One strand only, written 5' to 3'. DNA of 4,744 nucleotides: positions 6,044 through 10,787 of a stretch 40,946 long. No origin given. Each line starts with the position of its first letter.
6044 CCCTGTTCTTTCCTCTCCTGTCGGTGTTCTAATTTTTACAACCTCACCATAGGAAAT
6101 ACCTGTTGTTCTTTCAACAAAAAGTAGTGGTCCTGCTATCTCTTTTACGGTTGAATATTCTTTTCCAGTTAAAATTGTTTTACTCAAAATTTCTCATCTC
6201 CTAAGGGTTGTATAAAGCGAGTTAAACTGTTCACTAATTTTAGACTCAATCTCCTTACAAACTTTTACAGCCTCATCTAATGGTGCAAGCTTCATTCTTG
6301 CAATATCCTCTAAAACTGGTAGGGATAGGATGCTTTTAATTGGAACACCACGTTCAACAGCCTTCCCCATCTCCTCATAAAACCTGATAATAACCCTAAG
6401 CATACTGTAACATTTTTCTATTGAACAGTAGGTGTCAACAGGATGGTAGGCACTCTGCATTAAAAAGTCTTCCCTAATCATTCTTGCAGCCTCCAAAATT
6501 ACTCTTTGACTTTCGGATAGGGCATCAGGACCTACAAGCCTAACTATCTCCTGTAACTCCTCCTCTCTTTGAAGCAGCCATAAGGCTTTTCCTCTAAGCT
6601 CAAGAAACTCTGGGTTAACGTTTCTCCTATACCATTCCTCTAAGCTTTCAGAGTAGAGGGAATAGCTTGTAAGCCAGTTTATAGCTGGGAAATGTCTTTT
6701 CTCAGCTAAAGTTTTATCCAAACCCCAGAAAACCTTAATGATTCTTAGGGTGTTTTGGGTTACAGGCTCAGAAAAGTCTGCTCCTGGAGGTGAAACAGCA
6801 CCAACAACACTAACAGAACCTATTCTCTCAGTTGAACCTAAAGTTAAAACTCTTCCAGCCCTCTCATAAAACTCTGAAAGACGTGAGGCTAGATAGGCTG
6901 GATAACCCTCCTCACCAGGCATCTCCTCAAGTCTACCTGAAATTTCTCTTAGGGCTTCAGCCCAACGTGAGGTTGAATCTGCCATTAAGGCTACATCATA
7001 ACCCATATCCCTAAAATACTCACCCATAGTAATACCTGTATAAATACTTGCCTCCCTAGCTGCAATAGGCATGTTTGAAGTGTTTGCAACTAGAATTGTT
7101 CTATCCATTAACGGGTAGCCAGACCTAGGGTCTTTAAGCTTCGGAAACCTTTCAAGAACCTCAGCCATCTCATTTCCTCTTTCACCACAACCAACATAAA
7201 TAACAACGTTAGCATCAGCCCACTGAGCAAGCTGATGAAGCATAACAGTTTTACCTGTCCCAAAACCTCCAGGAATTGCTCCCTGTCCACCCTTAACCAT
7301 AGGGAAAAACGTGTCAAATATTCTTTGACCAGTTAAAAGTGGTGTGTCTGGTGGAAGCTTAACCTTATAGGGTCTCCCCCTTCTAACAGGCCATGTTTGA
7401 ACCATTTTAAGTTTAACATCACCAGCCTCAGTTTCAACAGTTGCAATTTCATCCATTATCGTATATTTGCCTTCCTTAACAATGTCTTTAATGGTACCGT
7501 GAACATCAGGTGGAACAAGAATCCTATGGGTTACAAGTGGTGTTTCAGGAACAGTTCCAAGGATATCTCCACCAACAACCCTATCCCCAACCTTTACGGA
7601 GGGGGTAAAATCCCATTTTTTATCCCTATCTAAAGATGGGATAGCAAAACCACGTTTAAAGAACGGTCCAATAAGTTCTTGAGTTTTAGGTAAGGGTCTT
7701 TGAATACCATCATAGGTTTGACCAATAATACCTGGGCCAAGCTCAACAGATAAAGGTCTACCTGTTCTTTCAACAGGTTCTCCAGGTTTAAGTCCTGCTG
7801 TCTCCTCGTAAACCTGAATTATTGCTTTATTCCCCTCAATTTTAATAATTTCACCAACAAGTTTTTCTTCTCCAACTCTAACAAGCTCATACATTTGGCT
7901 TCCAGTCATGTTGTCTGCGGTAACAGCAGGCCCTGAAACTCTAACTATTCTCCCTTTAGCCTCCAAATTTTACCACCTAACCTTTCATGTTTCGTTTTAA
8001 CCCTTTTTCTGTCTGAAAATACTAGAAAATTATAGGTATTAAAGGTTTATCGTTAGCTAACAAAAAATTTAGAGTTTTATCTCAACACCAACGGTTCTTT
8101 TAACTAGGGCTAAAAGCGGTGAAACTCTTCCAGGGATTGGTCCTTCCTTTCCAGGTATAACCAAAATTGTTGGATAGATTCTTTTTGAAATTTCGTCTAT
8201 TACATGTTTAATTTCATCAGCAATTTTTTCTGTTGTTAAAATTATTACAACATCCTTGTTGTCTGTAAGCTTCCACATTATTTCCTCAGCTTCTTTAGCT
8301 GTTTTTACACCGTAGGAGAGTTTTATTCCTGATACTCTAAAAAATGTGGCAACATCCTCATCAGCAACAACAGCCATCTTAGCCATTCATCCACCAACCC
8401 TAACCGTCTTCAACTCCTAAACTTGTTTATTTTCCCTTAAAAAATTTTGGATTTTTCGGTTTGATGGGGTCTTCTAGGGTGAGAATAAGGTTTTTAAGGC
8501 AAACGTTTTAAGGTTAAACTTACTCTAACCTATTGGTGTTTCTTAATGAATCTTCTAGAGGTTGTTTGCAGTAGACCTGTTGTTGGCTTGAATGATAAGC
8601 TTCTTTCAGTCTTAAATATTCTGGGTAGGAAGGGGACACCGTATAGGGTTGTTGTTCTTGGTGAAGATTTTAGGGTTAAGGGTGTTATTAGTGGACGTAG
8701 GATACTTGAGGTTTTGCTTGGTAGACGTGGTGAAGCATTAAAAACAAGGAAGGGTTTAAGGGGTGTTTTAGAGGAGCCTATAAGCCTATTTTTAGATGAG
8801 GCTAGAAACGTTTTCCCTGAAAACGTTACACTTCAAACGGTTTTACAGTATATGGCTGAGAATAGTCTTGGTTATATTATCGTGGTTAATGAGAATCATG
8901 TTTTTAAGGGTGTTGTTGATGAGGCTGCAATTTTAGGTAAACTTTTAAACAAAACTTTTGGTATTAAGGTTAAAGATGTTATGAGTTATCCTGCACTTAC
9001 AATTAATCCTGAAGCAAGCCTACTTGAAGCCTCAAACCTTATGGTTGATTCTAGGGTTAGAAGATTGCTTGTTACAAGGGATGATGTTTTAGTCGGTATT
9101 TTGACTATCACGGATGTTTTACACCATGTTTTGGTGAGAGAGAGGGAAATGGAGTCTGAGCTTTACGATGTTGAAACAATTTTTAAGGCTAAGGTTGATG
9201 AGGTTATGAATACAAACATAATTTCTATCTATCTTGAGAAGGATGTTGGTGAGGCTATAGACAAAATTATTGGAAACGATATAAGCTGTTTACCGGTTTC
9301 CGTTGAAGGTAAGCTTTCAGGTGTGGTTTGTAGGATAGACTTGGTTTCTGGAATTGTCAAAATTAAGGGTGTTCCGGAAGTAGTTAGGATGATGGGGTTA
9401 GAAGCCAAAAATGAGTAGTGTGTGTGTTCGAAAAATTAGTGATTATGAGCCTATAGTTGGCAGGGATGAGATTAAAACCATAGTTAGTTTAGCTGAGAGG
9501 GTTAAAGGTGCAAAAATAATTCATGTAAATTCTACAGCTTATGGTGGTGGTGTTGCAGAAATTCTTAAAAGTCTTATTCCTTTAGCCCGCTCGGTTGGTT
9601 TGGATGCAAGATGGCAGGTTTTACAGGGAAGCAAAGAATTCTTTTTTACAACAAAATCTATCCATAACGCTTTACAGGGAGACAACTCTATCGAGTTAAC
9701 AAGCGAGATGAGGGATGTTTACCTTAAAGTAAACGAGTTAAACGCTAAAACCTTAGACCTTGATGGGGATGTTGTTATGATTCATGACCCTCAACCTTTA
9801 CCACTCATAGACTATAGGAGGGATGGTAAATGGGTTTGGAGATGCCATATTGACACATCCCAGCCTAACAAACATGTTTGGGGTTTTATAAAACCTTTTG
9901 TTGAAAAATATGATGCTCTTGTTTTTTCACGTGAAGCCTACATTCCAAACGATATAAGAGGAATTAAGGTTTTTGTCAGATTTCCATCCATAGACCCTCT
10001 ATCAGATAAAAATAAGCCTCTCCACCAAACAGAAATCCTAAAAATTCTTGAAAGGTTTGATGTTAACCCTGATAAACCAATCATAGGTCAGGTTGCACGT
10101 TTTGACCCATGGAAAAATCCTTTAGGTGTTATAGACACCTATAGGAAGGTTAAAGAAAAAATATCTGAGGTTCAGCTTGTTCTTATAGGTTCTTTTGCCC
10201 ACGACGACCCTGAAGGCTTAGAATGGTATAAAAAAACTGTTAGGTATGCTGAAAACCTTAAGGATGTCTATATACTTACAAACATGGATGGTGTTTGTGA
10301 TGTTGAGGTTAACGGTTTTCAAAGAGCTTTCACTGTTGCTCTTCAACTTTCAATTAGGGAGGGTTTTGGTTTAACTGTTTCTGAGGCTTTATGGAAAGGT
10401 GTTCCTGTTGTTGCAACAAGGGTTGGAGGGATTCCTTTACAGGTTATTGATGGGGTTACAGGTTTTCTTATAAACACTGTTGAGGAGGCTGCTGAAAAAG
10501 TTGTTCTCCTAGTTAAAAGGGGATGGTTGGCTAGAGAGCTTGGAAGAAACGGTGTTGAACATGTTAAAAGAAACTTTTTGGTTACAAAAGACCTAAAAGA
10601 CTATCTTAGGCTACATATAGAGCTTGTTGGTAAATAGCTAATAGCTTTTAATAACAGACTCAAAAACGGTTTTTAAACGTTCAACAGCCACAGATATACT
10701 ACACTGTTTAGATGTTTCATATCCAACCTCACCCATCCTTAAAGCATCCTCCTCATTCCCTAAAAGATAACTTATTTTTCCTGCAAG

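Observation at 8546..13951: Compact five-gene trehalose cluster without canonical OtsA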

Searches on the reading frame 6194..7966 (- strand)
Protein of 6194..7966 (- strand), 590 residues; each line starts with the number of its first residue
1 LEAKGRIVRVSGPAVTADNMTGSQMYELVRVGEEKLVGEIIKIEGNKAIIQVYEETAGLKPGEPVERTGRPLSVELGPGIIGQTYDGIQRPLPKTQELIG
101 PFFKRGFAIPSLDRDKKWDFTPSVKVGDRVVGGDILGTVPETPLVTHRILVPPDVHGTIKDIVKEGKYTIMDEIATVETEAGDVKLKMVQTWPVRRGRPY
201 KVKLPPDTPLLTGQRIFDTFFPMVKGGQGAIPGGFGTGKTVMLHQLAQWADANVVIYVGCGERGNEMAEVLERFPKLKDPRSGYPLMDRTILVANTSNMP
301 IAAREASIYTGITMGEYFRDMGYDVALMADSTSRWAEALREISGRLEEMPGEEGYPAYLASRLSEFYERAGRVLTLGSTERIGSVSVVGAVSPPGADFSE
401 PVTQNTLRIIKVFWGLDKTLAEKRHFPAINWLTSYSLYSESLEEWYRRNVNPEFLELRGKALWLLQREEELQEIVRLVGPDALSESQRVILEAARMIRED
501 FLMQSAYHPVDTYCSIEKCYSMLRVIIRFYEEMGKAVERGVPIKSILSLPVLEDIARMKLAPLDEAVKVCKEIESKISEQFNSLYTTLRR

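Call 3: search_protein_families(library=pfam, proteins=[window:6194-7966:-])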
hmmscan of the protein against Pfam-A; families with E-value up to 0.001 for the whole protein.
window:6194-7966:- (590 aa): 4 families
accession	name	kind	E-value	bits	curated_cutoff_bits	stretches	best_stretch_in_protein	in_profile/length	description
PF00006.31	ATP-synt_ab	-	2.2e-75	253.4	29.5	1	213-436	1-213/213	ATP synthase alpha/beta family, nucleotide-binding domain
PF16886.11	ATP-synt_ab_Xtn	-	6.9e-36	122.3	25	1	109-195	1-88/88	ATPsynthase alpha/beta subunit barrel-sandwich domain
PF22919.1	ATP-synt_VA_C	-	3e-28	98.3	24.7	1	444-545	2-99/101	C-terminal domain of V and A type ATP synthase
PF02874.29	ATP-synt_ab_N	-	8.5e-17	61.9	20.9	1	7-69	1-69/69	ATP synthase alpha/beta family, beta-barrel domain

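Call 4: search_protein_families(library=ncbifam, proteins=[window:6194-7966:-])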
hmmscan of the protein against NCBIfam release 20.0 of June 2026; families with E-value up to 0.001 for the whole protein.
window:6194-7966:- (590 aa): 33 families (the best 25 are shown)
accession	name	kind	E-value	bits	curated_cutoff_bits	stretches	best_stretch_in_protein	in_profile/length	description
TIGR01043.1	ATP_syn_A_arch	equivalog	5.3e-295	979.4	972.15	1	4-581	2-579/580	ATP synthase subunit A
NF003220.0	PRK04192.1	subfamily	9.4e-276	915.8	470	1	2-585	2-584/588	V-type ATP synthase subunit A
NF011287.0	PRK14698.1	equivalog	2.1e-270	900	1238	2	240-585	670-1012/1017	V-type ATP synthase subunit A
TIGR01042.1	V-ATPase_V1_A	equivalog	1.9e-234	779.7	779.9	1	5-588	3-590/591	V-type ATPase subunit A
TIGR02546.1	III_secr_ATP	equivalog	4.5e-48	164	604.75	2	182-442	101-348/423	type III secretion system ATPase SctN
TIGR01026.1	fliI_yscN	subfamily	9.6e-46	156.4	379.5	2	208-440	145-363/440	FliI/YscN family ATPase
TIGR03497.1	FliI_clade2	equivalog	2.2e-45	155.4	629.8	2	207-440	118-337/413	flagellar protein export ATPase FliI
TIGR03498.1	FliI_clade3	equivalog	4e-45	154.2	587.45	2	207-477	121-372/418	flagellar protein export ATPase FliI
TIGR03496.1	FliI_clade1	equivalog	8e-44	150.1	619.1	2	205-442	116-341/414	flagellar protein export ATPase FliI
NF005295.0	PRK06820.1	equivalog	9.8e-41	140.1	690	2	205-436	142-359/440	EscN/YscN/HrcN family type III secretion system ATPase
NF003235.0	PRK04196.1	subfamily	8.3e-40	136.8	349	2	205-525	124-437/462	V-type ATP synthase subunit B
TIGR01039.1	atpD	equivalog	5.9e-39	134.1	462.85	1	185-538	102-438/462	F0F1 ATP synthase subunit beta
NF006012.0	PRK08149.1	equivalog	9.4e-37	127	594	1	158-479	90-386/431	type III secretion system ATPase SctN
NF005391.0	PRK06936.1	equivalog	2.7e-36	125.4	657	2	189-437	124-359/439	type III secretion system ATPase SctN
NF005765.0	PRK07594.1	equivalog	1.7e-35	122.6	715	2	199-436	128-351/433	EscN/YscN/HrcN family type III secretion system ATPase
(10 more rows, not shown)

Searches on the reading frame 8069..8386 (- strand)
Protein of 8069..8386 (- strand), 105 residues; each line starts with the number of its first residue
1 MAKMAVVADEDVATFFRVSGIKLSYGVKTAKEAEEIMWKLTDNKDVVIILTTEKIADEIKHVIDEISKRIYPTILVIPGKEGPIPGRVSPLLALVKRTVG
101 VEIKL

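Call 3: search_protein_families(library=pfam, proteins=[window:8069-8386:-])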
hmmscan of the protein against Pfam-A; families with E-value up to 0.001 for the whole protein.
window:8069-8386:- (105 aa): 1 family
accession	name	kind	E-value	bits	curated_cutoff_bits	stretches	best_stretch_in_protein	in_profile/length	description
PF01990.22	ATP-synt_F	-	2.1e-19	70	23.5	1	4-84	1-80/91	ATP synthase (F/14-kDa) subunit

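Call 4: search_protein_families(library=ncbifam, proteins=[window:8069-8386:-])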
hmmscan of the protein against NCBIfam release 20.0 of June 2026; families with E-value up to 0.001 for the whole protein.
window:8069-8386:- (105 aa): 4 families
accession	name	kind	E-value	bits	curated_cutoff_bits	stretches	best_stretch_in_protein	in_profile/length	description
NF003047.0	PRK03957.1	equivalog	4.6e-24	84.7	101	1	3-104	2-99/100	V-type ATP synthase subunit F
NF002384.0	PRK01395.1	equivalog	3.2e-14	52.9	114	1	1-103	3-103/104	V-type ATP synthase subunit F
NF002577.0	PRK02228.1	equivalog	3.5e-09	37.2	112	1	2-102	2-98/101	V-type ATP synthase subunit F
TIGR01101.1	V_ATP_synt_F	equivalog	1.5e-08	34.9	90.25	1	28-87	44-103/121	V-type ATPase subunit F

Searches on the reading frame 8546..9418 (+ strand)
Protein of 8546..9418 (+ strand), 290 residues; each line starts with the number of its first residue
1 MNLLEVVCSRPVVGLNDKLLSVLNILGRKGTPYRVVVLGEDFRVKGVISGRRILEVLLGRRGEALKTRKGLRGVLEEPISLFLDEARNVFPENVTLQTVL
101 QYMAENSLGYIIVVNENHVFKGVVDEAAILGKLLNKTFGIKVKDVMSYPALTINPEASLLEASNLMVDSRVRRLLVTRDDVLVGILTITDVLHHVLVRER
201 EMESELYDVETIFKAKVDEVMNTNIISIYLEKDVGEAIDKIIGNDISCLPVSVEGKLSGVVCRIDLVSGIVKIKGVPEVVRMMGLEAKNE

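Call 3: search_protein_families(library=pfam, proteins=[window:8546-9418:+])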
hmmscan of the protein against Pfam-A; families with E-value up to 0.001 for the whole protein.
window:8546-9418:+ (290 aa): 1 family
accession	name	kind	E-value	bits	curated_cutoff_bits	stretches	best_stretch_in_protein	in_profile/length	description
PF00571.33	CBS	-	1e-32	112.6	24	2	142-195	1-55/57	CBS domain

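Call 4: search_protein_families(library=ncbifam, proteins=[window:8546-9418:+])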
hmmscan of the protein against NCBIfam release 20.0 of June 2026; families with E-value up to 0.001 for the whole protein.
window:8546-9418:+ (290 aa): 17 families
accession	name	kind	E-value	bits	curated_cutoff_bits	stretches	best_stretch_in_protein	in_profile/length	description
NF041552.1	TF_PrdR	equivalog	9.5e-16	57.2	795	1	89-206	18-136/577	sigma-54 dependent transcriptional regulator PrdR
NF041630.1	CBS_CbpB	equivalog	1.9e-13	50.5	125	2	34-132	44-134/143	cyclic-di-AMP-binding protein CbpB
NF011449.0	PRK14869.2-5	equivalog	4.4e-11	42.5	411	1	123-267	50-202/451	putative manganese-dependent inorganic diphosphatase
NF008141.0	PRK10892.1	equivalog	2.7e-09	36.7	505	1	92-194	221-325/328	arabinose-5-phosphate isomerase KdsD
NF053863.1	DS11_antiphage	equivalog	6.6e-09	35.3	260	1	92-192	90-189/305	CBS domain-containing anti-phage protein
NF011447.0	PRK14869.2-3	equivalog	8.3e-08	31.2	522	1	137-204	65-132/540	putative manganese-dependent inorganic diphosphatase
NF002505.0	PRK01862.1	equivalog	9.1e-08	31.2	482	1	81-195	451-570/577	ClcB-like voltage-gated chloride channel protein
TIGR00393.1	kpsF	subfamily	1.2e-07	31.6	203.7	1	95-186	174-267/268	KpsF/GutQ family sugar-phosphate isomerase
NF011440.0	PRK14869.1-2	equivalog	3.3e-07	29.3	746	1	139-215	66-143/541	putative manganese-dependent inorganic diphosphatase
NF005869.0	PRK07807.1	equivalog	3.5e-07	29.6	549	1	88-196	101-205/479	GuaB1 family IMP dehydrogenase-related protein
NF053603.1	HhpR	exception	6.2e-07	28.9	520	1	152-203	73-125/282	CBS domain-containing high hydrostatic pressure regulator HhpR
NF038279.1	TF_CBS_SpxR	exception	1e-06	27.8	600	0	95-196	208-306/427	CBS-HotDog domain-containing transcription factor SpxR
TIGR01186.1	proV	subfamily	1.6e-06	27.5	326.6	1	93-193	258-355/363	betaine/proline/choline family ABC transporter ATP-binding protein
NF011443.0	PRK14869.1-5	equivalog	1.6e-06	26.8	335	1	136-198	65-128/546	putative manganese-dependent inorganic diphosphatase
NF052358.1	GMPRedGuaB1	equivalog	3.4e-06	26.5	675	0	85-196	98-205/479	GMP reductase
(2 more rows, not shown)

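Call 44: search_solved_structures(query=window:8546-9418:+, max_evalue=0.00001)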
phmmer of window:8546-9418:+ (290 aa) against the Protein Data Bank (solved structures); distinct sequences matched with E-value up to 0.00001: 18.
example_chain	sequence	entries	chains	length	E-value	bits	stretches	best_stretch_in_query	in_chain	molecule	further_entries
9zni_6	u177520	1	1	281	1.1e-14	58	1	140-265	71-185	CBS domain-containing protein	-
9sr9_H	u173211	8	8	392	3.4e-13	53.2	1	111-273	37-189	Dehydrogenase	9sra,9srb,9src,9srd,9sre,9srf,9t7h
9znf_5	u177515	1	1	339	5e-13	52.6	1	103-269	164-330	CBS domain-containing protein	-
1pbj_A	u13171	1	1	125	3.1e-10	43.4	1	94-195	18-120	hypothetical protein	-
3kh5_A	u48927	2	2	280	3.2e-10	43.4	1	39-266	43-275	protein MJ1225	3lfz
9zng_7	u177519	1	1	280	3.5e-10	43.3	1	108-270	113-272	CBS domain-containing protein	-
9zni_7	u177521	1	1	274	3.5e-10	43.3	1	108-270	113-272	CBS domain-containing protein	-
3ddj_A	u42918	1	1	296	1.6e-09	41.1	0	8-194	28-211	CBS domain-containing protein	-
9znf_4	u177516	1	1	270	2e-09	40.8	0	143-271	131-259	CBS domain-containing protein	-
5awe_A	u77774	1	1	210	1.4e-08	38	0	140-254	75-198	Putative acetoin utilization protein, acetoin dehydrogenase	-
2yzi_A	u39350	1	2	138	4.9e-08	36.2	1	142-267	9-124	Hypothetical protein PH0107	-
4gqy_A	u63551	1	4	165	5e-08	36.2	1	130-204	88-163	CBS domain-containing protein CBSX2, chloroplastic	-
5nmu_A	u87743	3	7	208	1.4e-07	34.8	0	140-194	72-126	CBS-CP12 | Similar to tr|Q8YYT1|Q8YYT1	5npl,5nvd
9l96_a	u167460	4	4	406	1.4e-07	34.7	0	149-269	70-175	CBS domain-containing protein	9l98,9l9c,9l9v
3sl7_A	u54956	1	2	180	3.5e-07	33.5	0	130-202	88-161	CBS domain-containing protein CBSX2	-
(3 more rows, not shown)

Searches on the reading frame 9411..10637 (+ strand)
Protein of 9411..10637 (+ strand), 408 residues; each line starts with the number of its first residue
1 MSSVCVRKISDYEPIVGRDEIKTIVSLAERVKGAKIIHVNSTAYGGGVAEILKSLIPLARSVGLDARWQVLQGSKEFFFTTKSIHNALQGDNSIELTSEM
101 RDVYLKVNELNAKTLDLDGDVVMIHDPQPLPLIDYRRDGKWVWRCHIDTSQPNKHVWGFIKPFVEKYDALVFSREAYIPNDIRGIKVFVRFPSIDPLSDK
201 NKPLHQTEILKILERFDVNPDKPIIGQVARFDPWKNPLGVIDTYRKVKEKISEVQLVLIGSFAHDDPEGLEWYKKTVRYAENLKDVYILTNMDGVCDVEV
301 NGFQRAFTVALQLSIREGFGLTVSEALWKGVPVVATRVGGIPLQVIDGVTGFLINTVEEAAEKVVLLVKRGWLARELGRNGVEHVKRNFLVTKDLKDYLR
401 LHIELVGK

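Call 3: search_protein_families(library=pfam, proteins=[window:9411-10637:+])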
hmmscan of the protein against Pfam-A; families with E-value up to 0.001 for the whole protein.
window:9411-10637:+ (408 aa): 4 families
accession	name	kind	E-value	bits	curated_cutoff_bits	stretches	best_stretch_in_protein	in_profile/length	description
PF21269.3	TreT_GT1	-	2.1e-58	196.5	27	1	38-178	1-143/144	Trehalose synthase, N-terminal domain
PF00534.26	Glycos_transf_1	-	1.3e-23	83.8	26.4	1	216-381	9-169/172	Glycosyl transferases group 1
PF13692.12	Glyco_trans_1_4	-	1.2e-16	61.7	27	1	223-368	2-140/142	Glycosyl transferases group 1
PF20706.3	GT4-conflict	-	5.2e-05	22.8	26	1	308-341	283-316/385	Family 4 Glycosyltransferase in conflict systems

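Call 4: search_protein_families(library=ncbifam, proteins=[window:9411-10637:+])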
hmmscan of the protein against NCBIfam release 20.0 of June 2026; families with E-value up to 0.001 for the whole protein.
window:9411-10637:+ (408 aa): 23 families
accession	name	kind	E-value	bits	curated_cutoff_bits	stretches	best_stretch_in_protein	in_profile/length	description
NF041139.1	TreT_Thcocales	equivalog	2.4e-157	524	775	1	7-402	12-409/412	trehalose synthase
TIGR03999.1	thiol_BshA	equivalog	1.9e-21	76.4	273.7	1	210-404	187-372/375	N-acetyl-alpha-D-glucosaminyl L-malate synthase BshA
TIGR02149.1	glgA_Coryne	subfamily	4e-16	59.1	302.4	1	206-389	188-374/391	glycogen synthase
TIGR03088.1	stp2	hypoth_equivalog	6.6e-15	55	409.05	1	158-403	131-371/374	TIGR03088 family PEP-CTERM/XrtA system glycosyltransferase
TIGR03449.1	mycothiol_MshA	equivalog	4.6e-13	48.9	462.5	1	214-386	212-385/406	D-inositol-3-phosphate glycosyltransferase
TIGR02470.1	sucr_synth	equivalog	1e-10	40.5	810.4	1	219-367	547-706/784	sucrose synthase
NF038229.1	Glyco4_Geo_Pelo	equivalog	1.2e-10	41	400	1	231-405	170-336/338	GPMC system family 4 glycosyltransferase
TIGR02472.1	sucr_P_syn_N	equivalog_domain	4.2e-10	39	576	1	204-400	230-436/439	sucrose-phosphate synthase, putative, glycosyltransferase domain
NF041876.1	EPS_EpsE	equivalog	2.2e-09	37.1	400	1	228-391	220-382/389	exopolysaccharide biosynthesis GT4 family glycosyltransferase EpsE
NF012028.0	PRK15484.1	subfamily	1.3e-08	34.4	618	1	214-355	185-326/380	lipopolysaccharide N-acetylglucosaminyltransferase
TIGR04047.1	MSMEG_0565_glyc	hypoth_equivalog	3.1e-08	33.1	259.85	1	227-338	198-308/373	MSMEG_0565 family glycosyltransferase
NF047880.1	glyco_SdgA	exception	2.5e-07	29.6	800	1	225-386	318-472/488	serine-aspartate repeat adhesin O-glycosyltransferase SdgA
NF038295.1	EPS_HpsP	equivalog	7e-07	28.6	550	1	205-389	190-371/388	hormogonium polysaccharide biosynthesis glycosyltransferase HpsP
NF041010.1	glycosy_Agl16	equivalog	1e-05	24.6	575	1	228-386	185-333/352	glycosylation protein Agl16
TIGR02468.1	sucrsPsyn_pln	equivalog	1.1e-05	23.5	1143.95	0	313-386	578-653/1051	sucrose-phosphate synthase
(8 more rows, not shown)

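Call 45: search_solved_structures(query=window:9411-10637:+, max_evalue=1e-20, show_alignments=1)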
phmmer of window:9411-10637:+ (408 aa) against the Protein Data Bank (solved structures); distinct sequences matched with E-value up to 1e-20: 3.
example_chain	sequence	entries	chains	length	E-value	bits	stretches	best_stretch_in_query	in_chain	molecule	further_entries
2x6q_A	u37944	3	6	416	6.1e-142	476.3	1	6-401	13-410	TREHALOSE-SYNTHASE TRET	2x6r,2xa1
2xa2_A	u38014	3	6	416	3.8e-141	473.6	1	6-401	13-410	TREHALOSE-SYNTHASE TRET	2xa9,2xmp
6zj4_AAA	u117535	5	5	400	7.3e-119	400.2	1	10-401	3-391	Trehalose phosphorylase/synthase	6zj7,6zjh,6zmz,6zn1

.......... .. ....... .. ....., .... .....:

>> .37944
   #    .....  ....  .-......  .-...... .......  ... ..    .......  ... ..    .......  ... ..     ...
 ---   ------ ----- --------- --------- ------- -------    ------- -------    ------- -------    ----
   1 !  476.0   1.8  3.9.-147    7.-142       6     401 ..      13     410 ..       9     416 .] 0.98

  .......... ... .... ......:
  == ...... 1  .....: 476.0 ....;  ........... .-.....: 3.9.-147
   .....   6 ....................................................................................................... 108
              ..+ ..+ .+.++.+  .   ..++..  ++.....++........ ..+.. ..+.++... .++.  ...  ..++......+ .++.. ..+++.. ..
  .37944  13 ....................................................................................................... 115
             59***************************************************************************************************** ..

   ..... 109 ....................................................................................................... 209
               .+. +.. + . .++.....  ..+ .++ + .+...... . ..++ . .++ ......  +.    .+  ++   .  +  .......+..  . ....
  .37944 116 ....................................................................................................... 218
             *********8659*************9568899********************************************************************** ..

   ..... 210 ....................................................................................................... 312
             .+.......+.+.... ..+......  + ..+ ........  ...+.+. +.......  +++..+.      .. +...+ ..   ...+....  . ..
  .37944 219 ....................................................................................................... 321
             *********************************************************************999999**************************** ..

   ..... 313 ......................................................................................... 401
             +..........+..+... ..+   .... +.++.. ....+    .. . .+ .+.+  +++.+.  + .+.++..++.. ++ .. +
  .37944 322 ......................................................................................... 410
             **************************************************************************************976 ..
